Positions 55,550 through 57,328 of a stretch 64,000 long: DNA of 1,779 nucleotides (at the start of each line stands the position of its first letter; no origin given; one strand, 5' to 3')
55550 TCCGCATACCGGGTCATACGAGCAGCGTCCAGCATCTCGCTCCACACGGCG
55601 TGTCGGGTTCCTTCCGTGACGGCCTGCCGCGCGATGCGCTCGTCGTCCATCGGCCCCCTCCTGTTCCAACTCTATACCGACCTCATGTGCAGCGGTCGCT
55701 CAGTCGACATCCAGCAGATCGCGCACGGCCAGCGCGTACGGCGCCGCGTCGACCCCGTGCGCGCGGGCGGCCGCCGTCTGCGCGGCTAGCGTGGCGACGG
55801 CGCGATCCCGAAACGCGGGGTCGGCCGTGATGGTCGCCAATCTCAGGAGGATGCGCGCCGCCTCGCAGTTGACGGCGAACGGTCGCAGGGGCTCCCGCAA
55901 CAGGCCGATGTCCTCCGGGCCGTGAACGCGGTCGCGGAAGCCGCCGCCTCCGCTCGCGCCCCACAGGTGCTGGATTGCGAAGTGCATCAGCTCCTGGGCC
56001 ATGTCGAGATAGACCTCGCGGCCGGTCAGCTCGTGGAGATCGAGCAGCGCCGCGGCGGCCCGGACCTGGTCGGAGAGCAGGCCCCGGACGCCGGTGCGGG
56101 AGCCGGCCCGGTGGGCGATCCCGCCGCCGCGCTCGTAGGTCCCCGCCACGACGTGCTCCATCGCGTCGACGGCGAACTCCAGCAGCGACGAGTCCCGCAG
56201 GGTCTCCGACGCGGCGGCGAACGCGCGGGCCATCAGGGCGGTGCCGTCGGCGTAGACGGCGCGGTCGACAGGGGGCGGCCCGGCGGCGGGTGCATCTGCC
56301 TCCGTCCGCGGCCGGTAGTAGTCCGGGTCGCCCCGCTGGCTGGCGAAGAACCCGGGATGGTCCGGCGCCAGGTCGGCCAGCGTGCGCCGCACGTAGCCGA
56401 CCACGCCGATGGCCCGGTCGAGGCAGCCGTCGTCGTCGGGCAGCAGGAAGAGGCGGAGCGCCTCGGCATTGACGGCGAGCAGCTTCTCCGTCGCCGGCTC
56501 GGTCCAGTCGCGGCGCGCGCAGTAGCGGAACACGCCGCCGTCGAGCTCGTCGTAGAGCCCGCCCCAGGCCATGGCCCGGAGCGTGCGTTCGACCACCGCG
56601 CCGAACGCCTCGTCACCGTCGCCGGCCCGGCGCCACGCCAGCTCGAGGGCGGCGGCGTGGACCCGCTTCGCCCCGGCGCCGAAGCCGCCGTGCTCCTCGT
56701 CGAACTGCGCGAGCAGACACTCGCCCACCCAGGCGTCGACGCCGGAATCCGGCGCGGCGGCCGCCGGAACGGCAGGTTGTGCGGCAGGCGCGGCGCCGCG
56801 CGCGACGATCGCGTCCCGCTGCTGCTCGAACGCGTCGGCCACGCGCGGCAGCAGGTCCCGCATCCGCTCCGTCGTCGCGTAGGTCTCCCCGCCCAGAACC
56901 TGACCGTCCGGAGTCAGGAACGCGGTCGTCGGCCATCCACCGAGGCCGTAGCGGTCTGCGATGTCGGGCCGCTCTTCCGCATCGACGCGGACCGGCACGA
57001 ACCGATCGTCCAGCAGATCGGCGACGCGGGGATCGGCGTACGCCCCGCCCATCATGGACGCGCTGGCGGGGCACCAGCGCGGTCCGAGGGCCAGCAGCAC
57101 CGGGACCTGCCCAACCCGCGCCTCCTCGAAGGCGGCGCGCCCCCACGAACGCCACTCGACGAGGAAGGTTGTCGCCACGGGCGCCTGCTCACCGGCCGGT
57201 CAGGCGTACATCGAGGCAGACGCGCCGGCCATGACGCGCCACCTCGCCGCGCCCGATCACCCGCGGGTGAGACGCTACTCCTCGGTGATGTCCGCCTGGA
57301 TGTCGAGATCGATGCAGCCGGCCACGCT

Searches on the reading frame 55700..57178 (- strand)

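Call 37: search_protein_families(library=pfam, proteins=[window:55700-57178:-], max_evalue=0.001)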
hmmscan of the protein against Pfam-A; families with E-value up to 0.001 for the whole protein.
window:55700-57178:- (492 aa): 2 families
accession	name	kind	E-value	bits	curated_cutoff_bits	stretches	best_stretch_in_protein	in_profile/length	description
PF03190.21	Thioredox_DsbH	-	8.6e-25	88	27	1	7-127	20-154/163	Protein of unknown function, DUF255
PF13899.12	Thioredoxin_7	-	7.8e-09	36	27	1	8-90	1-83/83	Thioredoxin-like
